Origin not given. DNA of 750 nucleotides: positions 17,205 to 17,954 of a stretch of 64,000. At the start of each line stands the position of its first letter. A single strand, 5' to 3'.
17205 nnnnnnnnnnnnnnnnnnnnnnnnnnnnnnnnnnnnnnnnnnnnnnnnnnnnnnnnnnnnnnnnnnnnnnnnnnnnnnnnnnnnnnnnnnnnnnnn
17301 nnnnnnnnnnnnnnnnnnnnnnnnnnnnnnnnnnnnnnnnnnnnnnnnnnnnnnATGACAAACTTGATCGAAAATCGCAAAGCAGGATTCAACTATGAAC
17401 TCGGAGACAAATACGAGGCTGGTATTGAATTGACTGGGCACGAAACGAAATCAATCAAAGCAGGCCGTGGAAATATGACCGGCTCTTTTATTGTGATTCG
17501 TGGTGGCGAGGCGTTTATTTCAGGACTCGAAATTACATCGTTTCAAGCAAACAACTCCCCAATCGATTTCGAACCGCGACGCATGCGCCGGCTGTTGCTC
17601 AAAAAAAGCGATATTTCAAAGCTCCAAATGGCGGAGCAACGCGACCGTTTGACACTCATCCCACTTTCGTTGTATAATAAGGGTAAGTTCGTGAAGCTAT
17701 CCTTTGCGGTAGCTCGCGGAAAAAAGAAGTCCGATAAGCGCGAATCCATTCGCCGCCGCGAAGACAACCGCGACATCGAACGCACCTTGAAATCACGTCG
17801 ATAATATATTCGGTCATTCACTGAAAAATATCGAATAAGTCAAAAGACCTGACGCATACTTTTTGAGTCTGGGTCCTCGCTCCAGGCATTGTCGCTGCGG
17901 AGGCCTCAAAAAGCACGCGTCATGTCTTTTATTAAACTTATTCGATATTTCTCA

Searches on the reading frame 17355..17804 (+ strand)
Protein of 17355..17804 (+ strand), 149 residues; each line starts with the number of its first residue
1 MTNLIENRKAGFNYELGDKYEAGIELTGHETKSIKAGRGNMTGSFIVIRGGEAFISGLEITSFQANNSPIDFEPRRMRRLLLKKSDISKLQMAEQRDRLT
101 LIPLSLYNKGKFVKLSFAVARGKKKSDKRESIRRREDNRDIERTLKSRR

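Call 77: search_protein_families(library=pfam, max_evalue=0.01, proteins=[window:17355-17804:+])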
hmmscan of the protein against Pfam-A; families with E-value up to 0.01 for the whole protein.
window:17355-17804:+ (149 aa): 1 family
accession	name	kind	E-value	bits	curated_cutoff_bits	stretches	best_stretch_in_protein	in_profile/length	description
PF01668.23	SmpB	-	5.2e-46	156.6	27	1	5-146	2-142/143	SmpB protein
